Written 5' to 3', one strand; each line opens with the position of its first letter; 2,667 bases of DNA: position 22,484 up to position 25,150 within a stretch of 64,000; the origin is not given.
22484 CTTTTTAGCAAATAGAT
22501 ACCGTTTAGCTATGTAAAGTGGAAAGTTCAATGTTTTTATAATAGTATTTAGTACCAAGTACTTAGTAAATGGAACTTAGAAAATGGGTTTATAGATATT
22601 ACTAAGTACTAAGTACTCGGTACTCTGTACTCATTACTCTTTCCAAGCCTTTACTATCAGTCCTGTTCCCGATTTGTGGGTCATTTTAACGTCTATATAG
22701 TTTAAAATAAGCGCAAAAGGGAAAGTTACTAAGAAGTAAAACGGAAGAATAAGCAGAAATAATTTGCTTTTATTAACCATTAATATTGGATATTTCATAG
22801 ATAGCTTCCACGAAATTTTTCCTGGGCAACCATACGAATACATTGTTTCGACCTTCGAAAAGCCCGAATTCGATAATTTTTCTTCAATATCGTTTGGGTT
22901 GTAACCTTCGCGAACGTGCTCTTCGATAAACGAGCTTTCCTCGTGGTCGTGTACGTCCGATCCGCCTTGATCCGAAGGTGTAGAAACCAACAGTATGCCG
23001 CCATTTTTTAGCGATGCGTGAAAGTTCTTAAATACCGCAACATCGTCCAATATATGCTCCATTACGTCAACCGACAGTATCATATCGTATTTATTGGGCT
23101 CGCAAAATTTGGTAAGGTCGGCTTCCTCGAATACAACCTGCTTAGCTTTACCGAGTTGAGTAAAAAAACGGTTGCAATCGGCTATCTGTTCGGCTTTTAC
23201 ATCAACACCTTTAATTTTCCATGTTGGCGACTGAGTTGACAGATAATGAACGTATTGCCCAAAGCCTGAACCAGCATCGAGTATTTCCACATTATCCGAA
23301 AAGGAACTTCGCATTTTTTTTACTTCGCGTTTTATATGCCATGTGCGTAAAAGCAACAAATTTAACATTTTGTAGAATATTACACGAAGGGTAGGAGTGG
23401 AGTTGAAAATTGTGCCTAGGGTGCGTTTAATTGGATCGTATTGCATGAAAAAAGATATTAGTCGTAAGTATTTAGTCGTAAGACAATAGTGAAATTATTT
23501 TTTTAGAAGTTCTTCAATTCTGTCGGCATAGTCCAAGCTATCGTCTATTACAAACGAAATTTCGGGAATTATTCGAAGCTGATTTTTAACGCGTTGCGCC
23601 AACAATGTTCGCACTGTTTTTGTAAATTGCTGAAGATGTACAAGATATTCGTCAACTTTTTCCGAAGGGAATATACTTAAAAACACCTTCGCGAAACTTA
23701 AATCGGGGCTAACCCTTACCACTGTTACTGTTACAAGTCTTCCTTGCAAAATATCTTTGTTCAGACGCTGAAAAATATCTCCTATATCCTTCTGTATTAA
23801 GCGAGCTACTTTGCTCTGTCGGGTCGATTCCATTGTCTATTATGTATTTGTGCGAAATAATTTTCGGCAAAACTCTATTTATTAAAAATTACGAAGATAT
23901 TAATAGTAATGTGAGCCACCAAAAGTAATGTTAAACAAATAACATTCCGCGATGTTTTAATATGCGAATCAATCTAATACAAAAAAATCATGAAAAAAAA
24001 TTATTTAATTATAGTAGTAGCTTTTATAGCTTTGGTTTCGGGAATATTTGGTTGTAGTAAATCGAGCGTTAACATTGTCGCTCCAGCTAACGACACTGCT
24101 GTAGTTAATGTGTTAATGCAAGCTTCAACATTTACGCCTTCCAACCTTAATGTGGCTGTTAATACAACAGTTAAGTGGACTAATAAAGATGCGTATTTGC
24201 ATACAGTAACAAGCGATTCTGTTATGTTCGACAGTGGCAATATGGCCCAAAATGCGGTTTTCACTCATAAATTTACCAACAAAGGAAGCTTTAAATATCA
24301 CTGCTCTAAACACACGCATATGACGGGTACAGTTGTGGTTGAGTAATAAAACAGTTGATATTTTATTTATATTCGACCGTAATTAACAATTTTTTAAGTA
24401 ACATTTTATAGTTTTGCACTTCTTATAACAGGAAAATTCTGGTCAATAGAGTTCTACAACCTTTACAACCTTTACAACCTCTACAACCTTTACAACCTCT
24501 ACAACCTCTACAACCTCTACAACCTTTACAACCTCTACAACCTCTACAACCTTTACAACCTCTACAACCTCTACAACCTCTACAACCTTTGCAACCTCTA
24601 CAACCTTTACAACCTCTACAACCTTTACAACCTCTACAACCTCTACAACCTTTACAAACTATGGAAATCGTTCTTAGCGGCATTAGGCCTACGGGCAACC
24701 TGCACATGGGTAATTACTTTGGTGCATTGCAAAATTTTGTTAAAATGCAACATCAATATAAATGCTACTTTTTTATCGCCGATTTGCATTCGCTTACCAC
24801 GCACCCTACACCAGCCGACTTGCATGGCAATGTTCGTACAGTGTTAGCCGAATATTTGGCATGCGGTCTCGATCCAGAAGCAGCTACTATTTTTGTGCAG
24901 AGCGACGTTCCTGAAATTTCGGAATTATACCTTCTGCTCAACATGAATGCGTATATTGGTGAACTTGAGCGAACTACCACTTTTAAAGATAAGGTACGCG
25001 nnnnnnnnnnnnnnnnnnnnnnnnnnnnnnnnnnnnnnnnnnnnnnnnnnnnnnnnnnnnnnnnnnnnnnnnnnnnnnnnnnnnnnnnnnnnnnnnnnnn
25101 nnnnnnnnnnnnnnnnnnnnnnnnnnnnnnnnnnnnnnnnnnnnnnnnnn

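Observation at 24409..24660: Guanine-free 23 x 9-nt tandem array forms the entire leader of trpS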

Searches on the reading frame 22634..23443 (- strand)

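Call 49: search_protein_families(library=pfam, proteins=[window:22634-23443:-], max_evalue=0.001)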
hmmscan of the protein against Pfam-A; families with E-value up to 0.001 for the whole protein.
window:22634-23443:- (269 aa): 9 families
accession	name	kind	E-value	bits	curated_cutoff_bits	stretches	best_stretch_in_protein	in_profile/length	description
PF13847.12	Methyltransf_31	-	2.9e-14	53.4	27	1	49-168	2-114/145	Methyltransferase domain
PF08242.18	Methyltransf_12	-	2.7e-13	50.9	30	1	55-151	1-98/98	Methyltransferase domain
PF13489.12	Methyltransf_23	-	6.1e-13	49.3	27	1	39-199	11-163/164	Methyltransferase domain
PF13649.12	Methyltransf_25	-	1.5e-12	48.5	27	1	54-149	1-97/97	Methyltransferase domain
PF08241.18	Methyltransf_11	-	1.4e-11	45.3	21.2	1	55-153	1-95/95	Methyltransferase domain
PF02353.26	CMAS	-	2.1e-09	37.5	27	1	50-196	62-211/273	Mycolic acid cyclopropane synthetase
PF05891.18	Methyltransf_PK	-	9.3e-06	25.8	27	1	41-173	46-179/218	AdoMet dependent proline di-methyltransferase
PF00891.24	Methyltransf_2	-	3.2e-05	23.8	22.3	1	31-195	43-209/210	O-methyltransferase domain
PF05175.20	MTS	-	0.00018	21.6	23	1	51-124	32-104/170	Methyltransferase small domain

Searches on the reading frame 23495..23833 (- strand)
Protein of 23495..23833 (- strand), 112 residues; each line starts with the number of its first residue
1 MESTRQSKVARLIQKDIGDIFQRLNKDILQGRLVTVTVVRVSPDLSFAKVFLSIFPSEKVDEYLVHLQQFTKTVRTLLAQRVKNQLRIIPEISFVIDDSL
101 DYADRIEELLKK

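Call 49: search_protein_families(library=pfam, proteins=[window:23495-23830:-], max_evalue=0.001)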
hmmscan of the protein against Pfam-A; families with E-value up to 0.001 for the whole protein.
window:23495-23830:- (111 aa): 1 family
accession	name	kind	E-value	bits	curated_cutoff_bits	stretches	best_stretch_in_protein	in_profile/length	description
PF02033.23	RBFA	-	1e-27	96.9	34.7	1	4-109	1-105/105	Ribosome-binding factor A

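Call 52: find_encoding_contigs(protein=window:23495-23833:-, flank=2500, max_places=6)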
Protein window:23495-23833:- (112 aa): 4 contigs read that carry it; 4 places shown.
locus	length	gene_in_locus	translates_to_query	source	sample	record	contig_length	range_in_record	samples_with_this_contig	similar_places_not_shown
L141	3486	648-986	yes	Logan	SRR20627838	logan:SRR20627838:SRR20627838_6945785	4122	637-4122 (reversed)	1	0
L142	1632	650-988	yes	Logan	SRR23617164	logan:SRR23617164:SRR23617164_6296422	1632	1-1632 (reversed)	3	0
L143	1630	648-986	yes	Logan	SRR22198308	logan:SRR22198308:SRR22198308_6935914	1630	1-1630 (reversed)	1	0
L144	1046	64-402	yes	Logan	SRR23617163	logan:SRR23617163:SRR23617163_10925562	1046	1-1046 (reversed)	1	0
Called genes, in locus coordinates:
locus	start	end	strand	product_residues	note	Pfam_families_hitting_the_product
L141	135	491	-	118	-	PF13473:Cupredoxin_1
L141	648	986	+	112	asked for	PF02033:RBFA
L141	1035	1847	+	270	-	PF02353:CMAS, PF05891:Methyltransf_PK (weak), PF13489:Methyltransf_23, PF13847:Methyltransf_31, PF08241:Methyltransf_11, PF08242:Methyltransf_12, PF13649:Methyltransf_25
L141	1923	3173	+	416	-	PF12704:MacB_PCD, PF02687:FtsX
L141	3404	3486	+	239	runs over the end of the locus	?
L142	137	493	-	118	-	PF13473:Cupredoxin_1, PF00127:Copper-bind (faint)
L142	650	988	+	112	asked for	PF02033:RBFA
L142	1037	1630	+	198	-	?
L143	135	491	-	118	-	PF13473:Cupredoxin_1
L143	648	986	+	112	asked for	PF02033:RBFA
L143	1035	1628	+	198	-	?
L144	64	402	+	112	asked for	PF02033:RBFA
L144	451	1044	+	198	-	?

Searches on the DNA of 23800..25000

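Call 6: search_rna_families(source=window, start=23800, end=25000, threshold=evalue, max_evalue=10)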
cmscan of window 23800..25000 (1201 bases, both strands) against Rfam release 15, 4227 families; matches with E-value up to 10: 3.
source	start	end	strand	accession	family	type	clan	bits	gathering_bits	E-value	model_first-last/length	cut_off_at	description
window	24066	24119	+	RF03665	MIR4359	Gene; miRNA;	-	19.2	75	1.9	1-67/67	no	MIR4359 microRNA precursor family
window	24685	24738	-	RF02751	ES036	Gene; sRNA;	-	18.4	37.6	1.5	1-43/43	no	ES036 (CssrF) sRNA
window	24574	24699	+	RF02706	TeloSII_ncR30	Gene; sRNA;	-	13.9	86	1.9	1-226/226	no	TeloSII non coding RNA 30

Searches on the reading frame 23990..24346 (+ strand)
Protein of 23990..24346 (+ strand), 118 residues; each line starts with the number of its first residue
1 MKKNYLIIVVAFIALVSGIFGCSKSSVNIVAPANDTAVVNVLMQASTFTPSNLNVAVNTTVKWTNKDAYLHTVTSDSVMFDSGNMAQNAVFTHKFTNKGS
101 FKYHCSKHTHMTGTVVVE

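Call 49: search_protein_families(library=pfam, proteins=[window:23990-24343:+], max_evalue=0.001)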
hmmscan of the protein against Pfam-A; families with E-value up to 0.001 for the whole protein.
window:23990-24343:+ (118 aa): 2 families
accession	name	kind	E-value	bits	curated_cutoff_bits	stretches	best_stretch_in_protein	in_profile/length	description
PF13473.12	Cupredoxin_1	-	2.3e-10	40.8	27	1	14-117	4-104/104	Cupredoxin-like domain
PF00127.26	Copper-bind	-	2.7e-05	25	21.2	1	46-118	12-99/99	Copper binding proteins, plastocyanin/azurin family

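Call 51: find_encoding_contigs(protein=window:23990-24346:+, flank=2500, max_places=6)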
Protein window:23990-24346:+ (118 aa): 2 contigs read that carry it; 2 places shown.
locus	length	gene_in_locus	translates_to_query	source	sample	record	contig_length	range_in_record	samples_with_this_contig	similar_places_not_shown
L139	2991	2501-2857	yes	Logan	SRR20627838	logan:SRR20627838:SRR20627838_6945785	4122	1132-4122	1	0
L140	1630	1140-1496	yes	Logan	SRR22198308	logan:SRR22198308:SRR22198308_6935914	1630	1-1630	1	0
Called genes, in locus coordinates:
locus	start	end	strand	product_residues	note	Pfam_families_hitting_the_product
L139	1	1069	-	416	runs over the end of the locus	PF12704:MacB_PCD, PF02687:FtsX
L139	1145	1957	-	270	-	PF02353:CMAS, PF05891:Methyltransf_PK (weak), PF13489:Methyltransf_23, PF13847:Methyltransf_31, PF08241:Methyltransf_11, PF08242:Methyltransf_12, PF13649:Methyltransf_25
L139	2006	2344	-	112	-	PF02033:RBFA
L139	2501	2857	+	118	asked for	PF13473:Cupredoxin_1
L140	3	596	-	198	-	?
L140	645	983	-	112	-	PF02033:RBFA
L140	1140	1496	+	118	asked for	PF13473:Cupredoxin_1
